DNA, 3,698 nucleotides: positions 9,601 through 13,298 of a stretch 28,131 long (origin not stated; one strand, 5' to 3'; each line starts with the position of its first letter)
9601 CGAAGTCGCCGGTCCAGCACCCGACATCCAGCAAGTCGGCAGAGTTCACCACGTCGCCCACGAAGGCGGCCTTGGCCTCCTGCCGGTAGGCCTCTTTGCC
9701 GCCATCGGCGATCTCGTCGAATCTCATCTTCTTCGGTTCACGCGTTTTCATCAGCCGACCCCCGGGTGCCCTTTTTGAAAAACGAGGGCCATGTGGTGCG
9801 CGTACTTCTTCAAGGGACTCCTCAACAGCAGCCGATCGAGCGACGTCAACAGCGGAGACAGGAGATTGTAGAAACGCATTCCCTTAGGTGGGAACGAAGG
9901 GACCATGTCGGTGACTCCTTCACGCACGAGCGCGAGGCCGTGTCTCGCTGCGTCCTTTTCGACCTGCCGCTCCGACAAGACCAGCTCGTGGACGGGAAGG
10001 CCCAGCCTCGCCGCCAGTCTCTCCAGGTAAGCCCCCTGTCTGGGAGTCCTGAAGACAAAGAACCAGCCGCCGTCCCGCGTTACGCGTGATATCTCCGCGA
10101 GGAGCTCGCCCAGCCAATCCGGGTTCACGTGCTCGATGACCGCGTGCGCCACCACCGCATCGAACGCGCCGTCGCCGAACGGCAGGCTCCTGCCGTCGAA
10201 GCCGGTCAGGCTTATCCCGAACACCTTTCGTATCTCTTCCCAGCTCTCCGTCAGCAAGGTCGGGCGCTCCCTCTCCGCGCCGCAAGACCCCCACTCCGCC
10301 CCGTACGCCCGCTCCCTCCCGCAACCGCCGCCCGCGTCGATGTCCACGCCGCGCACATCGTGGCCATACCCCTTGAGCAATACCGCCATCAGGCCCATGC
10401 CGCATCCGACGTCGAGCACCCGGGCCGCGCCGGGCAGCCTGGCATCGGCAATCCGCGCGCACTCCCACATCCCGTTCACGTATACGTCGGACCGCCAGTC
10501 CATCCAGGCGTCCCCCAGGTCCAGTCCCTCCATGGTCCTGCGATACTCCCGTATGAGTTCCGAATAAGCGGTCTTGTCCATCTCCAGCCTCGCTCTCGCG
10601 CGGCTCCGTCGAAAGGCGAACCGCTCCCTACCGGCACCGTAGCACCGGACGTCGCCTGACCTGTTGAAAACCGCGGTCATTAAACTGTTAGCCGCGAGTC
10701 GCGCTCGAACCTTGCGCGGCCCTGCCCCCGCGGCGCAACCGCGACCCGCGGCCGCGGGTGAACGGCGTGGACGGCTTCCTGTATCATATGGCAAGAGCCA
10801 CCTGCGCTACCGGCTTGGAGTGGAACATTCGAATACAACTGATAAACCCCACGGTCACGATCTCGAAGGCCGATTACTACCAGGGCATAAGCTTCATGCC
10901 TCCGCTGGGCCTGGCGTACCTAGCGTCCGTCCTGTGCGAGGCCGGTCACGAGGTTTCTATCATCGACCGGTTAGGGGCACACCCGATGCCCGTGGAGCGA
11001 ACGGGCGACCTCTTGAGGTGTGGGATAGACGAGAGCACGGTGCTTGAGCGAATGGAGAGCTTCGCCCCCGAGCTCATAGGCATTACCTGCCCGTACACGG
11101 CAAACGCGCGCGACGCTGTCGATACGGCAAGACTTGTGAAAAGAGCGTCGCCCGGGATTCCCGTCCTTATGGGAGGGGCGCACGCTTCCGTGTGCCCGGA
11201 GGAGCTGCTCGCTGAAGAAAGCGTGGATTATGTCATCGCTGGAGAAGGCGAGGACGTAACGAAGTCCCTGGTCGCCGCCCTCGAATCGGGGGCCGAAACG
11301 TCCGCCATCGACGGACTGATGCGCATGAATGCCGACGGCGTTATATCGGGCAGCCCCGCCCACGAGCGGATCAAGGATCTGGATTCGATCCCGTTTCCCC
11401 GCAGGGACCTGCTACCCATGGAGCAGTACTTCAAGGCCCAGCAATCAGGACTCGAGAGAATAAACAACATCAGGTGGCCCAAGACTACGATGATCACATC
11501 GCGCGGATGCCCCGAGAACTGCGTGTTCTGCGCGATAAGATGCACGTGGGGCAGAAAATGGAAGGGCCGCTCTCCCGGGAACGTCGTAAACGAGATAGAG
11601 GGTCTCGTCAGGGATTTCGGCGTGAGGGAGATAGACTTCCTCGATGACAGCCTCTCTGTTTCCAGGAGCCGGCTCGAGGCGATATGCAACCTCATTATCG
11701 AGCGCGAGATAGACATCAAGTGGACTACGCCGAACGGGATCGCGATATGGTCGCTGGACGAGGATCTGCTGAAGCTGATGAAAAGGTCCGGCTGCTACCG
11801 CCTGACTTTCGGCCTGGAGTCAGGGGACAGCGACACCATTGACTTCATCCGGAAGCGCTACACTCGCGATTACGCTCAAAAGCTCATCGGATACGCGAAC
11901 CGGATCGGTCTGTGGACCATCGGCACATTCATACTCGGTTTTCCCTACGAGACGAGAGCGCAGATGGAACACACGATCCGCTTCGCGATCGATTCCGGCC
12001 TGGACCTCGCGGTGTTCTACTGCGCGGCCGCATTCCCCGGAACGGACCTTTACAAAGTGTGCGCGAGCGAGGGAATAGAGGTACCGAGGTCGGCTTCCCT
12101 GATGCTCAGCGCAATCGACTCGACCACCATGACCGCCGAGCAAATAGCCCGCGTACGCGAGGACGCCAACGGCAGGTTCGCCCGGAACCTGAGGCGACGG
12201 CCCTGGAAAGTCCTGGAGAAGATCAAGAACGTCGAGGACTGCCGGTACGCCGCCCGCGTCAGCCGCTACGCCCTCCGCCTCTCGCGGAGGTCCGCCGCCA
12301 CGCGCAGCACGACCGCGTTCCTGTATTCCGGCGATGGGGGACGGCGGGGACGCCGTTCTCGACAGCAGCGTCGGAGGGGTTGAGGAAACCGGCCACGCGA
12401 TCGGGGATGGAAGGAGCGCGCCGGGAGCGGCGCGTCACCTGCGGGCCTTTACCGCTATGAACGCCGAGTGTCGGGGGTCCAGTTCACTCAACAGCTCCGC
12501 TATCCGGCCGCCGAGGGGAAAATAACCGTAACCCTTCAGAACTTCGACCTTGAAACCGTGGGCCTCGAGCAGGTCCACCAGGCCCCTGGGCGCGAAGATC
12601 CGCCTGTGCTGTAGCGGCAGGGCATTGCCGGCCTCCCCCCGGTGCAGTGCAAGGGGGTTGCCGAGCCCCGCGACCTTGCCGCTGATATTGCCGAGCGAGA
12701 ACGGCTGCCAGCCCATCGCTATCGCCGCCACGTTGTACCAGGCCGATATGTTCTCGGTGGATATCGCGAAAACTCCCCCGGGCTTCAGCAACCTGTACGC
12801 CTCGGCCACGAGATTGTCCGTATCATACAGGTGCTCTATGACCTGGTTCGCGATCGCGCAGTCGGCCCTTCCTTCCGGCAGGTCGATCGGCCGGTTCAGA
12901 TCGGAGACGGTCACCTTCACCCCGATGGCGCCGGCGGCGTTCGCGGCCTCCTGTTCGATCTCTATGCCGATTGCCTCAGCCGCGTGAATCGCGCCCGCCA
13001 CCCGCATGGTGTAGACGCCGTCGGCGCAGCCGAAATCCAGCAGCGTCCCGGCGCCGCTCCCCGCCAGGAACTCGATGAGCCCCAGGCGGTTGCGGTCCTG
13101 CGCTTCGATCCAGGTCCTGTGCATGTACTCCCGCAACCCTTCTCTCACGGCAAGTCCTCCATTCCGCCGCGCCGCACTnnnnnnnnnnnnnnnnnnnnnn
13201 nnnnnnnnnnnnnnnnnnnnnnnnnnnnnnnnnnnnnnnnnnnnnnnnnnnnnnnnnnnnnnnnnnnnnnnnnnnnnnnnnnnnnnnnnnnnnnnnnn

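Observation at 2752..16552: pilA-linked 14-kb island of four GT-C-type enzymes, a GT2 and four methylating enzymes: candidate new pilin glyco-methylation system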

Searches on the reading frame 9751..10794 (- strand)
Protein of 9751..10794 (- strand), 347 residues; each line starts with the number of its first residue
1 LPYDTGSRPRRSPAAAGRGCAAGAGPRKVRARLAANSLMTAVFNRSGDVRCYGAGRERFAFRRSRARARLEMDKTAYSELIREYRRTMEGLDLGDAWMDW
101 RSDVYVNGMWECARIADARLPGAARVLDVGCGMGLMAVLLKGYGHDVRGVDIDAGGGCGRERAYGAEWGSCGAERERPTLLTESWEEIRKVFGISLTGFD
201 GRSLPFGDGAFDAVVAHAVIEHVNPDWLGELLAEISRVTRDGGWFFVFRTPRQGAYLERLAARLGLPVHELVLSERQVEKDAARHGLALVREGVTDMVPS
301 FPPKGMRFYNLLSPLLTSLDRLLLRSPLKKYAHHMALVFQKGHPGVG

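Call 5: search_protein_families(library=pfam, proteins=[window:9751-10794:-], max_evalue=0.01)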
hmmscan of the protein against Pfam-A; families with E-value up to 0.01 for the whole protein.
window:9751-10794:- (347 aa): 7 families
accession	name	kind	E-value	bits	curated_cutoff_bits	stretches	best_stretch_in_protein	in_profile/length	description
PF08241.18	Methyltransf_11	-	2.2e-15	57.5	21.2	1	127-247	1-95/95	Methyltransferase domain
PF13489.12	Methyltransf_23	-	1.2e-13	51.6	27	1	119-290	19-162/164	Methyltransferase domain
PF13649.12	Methyltransf_25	-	2.8e-12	47.6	27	1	193-243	47-97/97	Methyltransferase domain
PF08242.18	Methyltransf_12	-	3e-07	31.5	30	1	127-245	1-98/98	Methyltransferase domain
PF13847.12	Methyltransf_31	-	0.0013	18.8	27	0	123-153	4-37/145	Methyltransferase domain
PF02353.26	CMAS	-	0.0038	17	27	0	122-246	62-163/273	Mycolic acid cyclopropane synthetase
PF03848.20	TehB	-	0.0096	15.8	20.4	0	123-153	31-61/193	Tellurite resistance protein TehB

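Call 8: search_protein_families(library=ncbifam, proteins=[window:9751-10794:-], max_evalue=0.01)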
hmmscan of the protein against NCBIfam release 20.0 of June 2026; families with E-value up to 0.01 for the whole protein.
window:9751-10794:- (347 aa): 26 families (the best 25 are shown)
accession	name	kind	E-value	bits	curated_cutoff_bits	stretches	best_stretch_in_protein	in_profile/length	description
NF045667.1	MTase_DVU1556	equivalog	8e-11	41.8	155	2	118-157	18-58/213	DVU_1556 family methyltransferase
NF043040.1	corrin_prot_MT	hypoth_equivalog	1.8e-08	34.1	180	1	115-154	34-73/216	corrinoid protein-associated methyltransferase CpaM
TIGR01983.1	UbiG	equivalog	7e-08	32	102.95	1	123-152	50-79/228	bifunctional 2-polyprenyl-6-hydroxyphenol methylase/3-demethylubiquinol 3-O-methyltransferase UbiG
NF041255.1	mycofact_MftM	equivalog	3.7e-07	29.7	200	0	197-240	191-234/289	mycofactocin oligosaccharide methyltransferase MftM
NF001241.0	PRK00216.1-2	equivalog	8.5e-07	28.8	327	1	109-247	38-147/231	demethylmenaquinone methyltransferase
NF045825.1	FAmtase_mtf2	equivalog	2.8e-06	26.7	400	1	190-303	103-211/248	fatty-acid O-methyltransferase Mtf2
NF008405.0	PRK11207.1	equivalog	1.5e-05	24.5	218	0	123-154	31-62/198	tellurite resistance methyltransferase TehB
TIGR02021.1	BchM-ChlM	equivalog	4.2e-05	23.1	158.9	1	121-153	53-85/218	magnesium protoporphyrin IX methyltransferase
NF008992.0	PRK12335.1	equivalog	8e-05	21.9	303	1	123-153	123-153/289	SAM-dependent methyltransferase TehB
NF045823.1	PthPhpthDimycoMt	equivalog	9.9e-05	21.6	300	1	190-264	111-182/256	phthiotriol/phenolphthiotriol dimycocerosates methyltransferase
NF041536.1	ArsM_DUF2284_UU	exception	0.0001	20.8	575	0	189-248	124-181/459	arsenite methyltransferase/DUF2284 domain selenoprotein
NF047649.1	MTase_UXPK_star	exception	0.00014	21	460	0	199-247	135-181/283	methyltransferase/UXPK-star double selenoprotein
NF040539.1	AST_met_ArsM_2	exception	0.00015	21.7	240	0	188-246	108-162/262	putative arsinothricin biosynthesis methyltransferase ArsM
NF041537.1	ArsM_AhpD_UU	exception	0.00035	19.5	510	0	193-247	128-180/345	arsenite methyltransferase/AhpD domain selenoprotein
NF004452.0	PRK05785.1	equivalog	0.00037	20.1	207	0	74-143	12-72/228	hypothetical protein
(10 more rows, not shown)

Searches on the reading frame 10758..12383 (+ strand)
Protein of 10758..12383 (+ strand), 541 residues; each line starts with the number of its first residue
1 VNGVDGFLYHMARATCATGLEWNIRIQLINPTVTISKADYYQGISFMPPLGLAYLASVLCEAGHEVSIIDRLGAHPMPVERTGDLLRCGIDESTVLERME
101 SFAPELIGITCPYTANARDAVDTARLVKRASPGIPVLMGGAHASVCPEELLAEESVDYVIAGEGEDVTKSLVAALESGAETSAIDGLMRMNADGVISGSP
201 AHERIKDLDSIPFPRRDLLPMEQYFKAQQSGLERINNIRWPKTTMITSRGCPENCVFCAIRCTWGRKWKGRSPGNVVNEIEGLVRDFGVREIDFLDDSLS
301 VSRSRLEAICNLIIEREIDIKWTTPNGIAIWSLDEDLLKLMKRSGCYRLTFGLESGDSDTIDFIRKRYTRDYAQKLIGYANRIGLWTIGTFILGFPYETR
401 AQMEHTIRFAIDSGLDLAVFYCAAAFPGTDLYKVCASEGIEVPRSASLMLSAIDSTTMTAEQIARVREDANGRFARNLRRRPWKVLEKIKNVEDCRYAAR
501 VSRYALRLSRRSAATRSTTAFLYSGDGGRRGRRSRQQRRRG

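Call 5: search_protein_families(library=pfam, proteins=[window:10758-12383:+], max_evalue=0.01)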
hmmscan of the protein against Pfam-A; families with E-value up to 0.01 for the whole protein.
window:10758-12383:+ (541 aa): 2 families
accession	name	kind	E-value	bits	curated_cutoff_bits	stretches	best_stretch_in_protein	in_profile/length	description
PF02310.24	B12-binding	-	2.3e-24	86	32.1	1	47-170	12-119/121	B12 binding domain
PF04055.27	Radical_SAM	-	1e-20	75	29.5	1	245-410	1-166/166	Radical SAM superfamily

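Call 8: search_protein_families(library=ncbifam, proteins=[window:10758-12383:+], max_evalue=0.01)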
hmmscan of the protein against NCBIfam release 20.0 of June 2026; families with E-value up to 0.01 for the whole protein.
window:10758-12383:+ (541 aa): 28 families (the best 25 are shown)
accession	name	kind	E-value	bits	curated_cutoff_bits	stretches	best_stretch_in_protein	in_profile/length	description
NF038361.1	rSAM_Sden_1168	equivalog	3.4e-65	220.7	575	1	46-477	82-514/560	Sden_1168 family B12-binding radical SAM P-methyltransferase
TIGR03471.1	HpnJ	equivalog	6.1e-48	163.9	577.6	1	117-442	81-394/472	hopanoid biosynthesis associated radical SAM protein HpnJ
TIGR02026.1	BchE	equivalog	3.5e-47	161.4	481.35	1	25-441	1-392/497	magnesium-protoporphyrin IX monomethyl ester anaerobic oxidative cyclase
NF050148.1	rSAM_ApyD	equivalog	2.7e-39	135.1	750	1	43-409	19-362/645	RiPP biosynthesis radical SAM protein ApyD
TIGR04072.2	rSAM_ladder_B12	equivalog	1.1e-32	113.3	360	2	245-442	183-379/443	lipid biosynthesis B12-binding/radical SAM protein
TIGR04367.1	HpnR_B12_rSAM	equivalog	1.6e-32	112.7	650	1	47-433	20-371/490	hopanoid C-3 methylase HpnR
TIGR04479.1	bcpD_PhpK_rSAM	subfamily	1.5e-30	106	600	1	97-411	104-407/504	PhpK family radical SAM P-methyltransferase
TIGR04385.1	B12_rSAM_cofa1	equivalog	6e-29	101.5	450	1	49-409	20-360/438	B12 lower ligand biosynthesis radical SAM protein BzaD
NF033070.1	rSAM_AprD4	equivalog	7.5e-28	97.6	500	1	46-439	39-394/456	AprD4 family radical SAM diol-dehydratase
TIGR04014.1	B12_SAM_MJ_0865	equivalog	5.3e-25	88.1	360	1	126-437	60-360/434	methyl-coenzyme M reductase glutamine C-methyltransferase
TIGR03975.1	rSAM_ocin_1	subfamily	7.7e-25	87.4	281.85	1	95-406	120-423/606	RiPP maturation radical SAM C-methyltransferase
TIGR04295.1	B12_rSAM_oligo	hypoth_equivalog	5.6e-23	81.3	400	1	25-368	1-316/422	TIGR04295 family B12-binding domain-containing radical SAM protein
TIGR04013.1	B12_SAM_MJ_1487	hypoth_equivalog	1.1e-20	73.9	251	2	113-211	49-144/382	TIGR04013 family B12-binding domain/radical SAM domain-containing protein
TIGR04190.1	B12_SAM_Ta0216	equivalog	1.3e-20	73.5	500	1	47-409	35-390/554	TIGR04190 family B12-binding domain/radical SAM domain protein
NF033712.0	B12_rSAM_KedN5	subfamily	8.1e-17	60.7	700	1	116-400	74-357/624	KedN5 family methylcobalamin-dependent radical SAM C-methyltransferase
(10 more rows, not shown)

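Call 62: search_solved_structures(query=window:10758-12383:+, max_evalue=0.001)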
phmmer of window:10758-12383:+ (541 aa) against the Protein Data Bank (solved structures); distinct sequences matched with E-value up to 0.001: 6.
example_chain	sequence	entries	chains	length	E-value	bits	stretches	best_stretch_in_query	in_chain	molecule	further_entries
6fd2_B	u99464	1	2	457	1.4e-21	80.3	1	203-439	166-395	Putative apramycin biosynthetic oxidoreductase 4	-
9ccb_A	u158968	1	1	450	7.6e-14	54.8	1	140-432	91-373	Radical SAM core domain-containing protein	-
6wte_A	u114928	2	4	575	2.1e-10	43.4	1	128-417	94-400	B12-binding domain-containing protein | Tryptophan-C2-methyltransferase containing B12-binding domain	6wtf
7kdx_A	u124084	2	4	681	6.8e-09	38.4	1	103-414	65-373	Methyltransferase TokK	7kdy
7mjz_A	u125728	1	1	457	5.9e-05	25.4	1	248-437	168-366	tRNA-2-methylthio-N(6)-dimethylallyladenosine synthase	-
7mjv_A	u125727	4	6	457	9.1e-05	24.8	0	248-435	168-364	tRNA-2-methylthio-N(6)-dimethylallyladenosine synthase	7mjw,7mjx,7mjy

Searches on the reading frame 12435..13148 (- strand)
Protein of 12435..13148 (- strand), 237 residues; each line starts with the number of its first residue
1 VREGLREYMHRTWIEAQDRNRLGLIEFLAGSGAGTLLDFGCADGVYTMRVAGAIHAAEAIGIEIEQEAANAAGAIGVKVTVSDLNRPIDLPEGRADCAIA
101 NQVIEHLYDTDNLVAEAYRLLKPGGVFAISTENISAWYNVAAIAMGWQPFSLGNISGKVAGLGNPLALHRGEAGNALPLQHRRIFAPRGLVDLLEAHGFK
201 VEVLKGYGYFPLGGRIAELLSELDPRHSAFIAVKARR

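Call 5: search_protein_families(library=pfam, proteins=[window:12435-13148:-], max_evalue=0.01)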
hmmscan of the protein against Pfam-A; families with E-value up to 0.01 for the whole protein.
window:12435-13148:- (237 aa): 7 families
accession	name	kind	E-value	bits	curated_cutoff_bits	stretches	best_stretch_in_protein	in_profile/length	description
PF13489.12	Methyltransf_23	-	1.1e-16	61.5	27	1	24-202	12-162/164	Methyltransferase domain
PF08241.18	Methyltransf_11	-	9.9e-14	52.2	21.2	1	37-129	1-95/95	Methyltransferase domain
PF13847.12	Methyltransf_31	-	5e-12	46.2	27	1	34-135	5-115/145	Methyltransferase domain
PF08242.18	Methyltransf_12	-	7.3e-12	46.3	30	1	37-127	1-98/98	Methyltransferase domain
PF13649.12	Methyltransf_25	-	2.8e-11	44.4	27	1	37-125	2-97/97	Methyltransferase domain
PF07021.18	MetW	-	0.00024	21.2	21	1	35-122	16-103/193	Methionine biosynthesis protein MetW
PF06325.19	PrmA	-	0.00061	19.8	22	1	33-130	163-259/296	Ribosomal protein L11 methyltransferase (PrmA)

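Call 8: search_protein_families(library=ncbifam, proteins=[window:12435-13148:-], max_evalue=0.01)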
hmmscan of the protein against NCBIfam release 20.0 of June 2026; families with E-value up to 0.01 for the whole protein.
window:12435-13148:- (237 aa): 14 families
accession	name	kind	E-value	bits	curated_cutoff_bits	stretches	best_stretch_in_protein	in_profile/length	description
NF045667.1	MTase_DVU1556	equivalog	5.6e-08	32.5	155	1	31-130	21-120/213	DVU_1556 family methyltransferase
TIGR02072.1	BioC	equivalog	1.6e-07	31.4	184.95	1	18-131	17-134/244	malonyl-ACP O-methyltransferase BioC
NF041536.1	ArsM_DUF2284_UU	exception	2.7e-07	29.3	575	1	35-130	79-181/459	arsenite methyltransferase/DUF2284 domain selenoprotein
TIGR01983.1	UbiG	equivalog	3.3e-07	29.8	102.95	1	34-145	51-167/228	bifunctional 2-polyprenyl-6-hydroxyphenol methylase/3-demethylubiquinol 3-O-methyltransferase UbiG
TIGR02081.1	metW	equivalog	5e-07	29.5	189.5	1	35-137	16-115/194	methionine biosynthesis protein MetW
NF041537.1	ArsM_AhpD_UU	exception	6.7e-07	28.4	510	1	35-131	79-182/345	arsenite methyltransferase/AhpD domain selenoprotein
NF047649.1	MTase_UXPK_star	exception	4.9e-06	25.8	460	1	35-130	80-182/283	methyltransferase/UXPK-star double selenoprotein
NF008823.0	PRK11873.1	subfamily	1.6e-05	24.5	263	1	63-130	116-182/272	arsenite methyltransferase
TIGR04543.1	ketoArg_3Met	equivalog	0.00042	19.5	425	1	34-76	151-193/336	2-ketoarginine methyltransferase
NF040538.1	methyl_ArsM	equivalog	0.00047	19.4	500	1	94-135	171-213/356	arsinothricin biosynthesis methyltransferase ArsM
TIGR00406.1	prmA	equivalog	0.00099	18.6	183.15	1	35-130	162-258/288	50S ribosomal protein L11 methyltransferase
NF007610.0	PRK10258.1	equivalog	0.0026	17.1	342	1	16-131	26-140/251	malonyl-ACP O-methyltransferase BioC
TIGR00091.1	TIGR00091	equivalog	0.0041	16.5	112.65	0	33-72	17-56/194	tRNA (guanosine(46)-N7)-methyltransferase TrmB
NF002463.0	PRK01683.1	equivalog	0.0053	16.4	297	1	32-130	31-129/258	trans-aconitate 2-methyltransferase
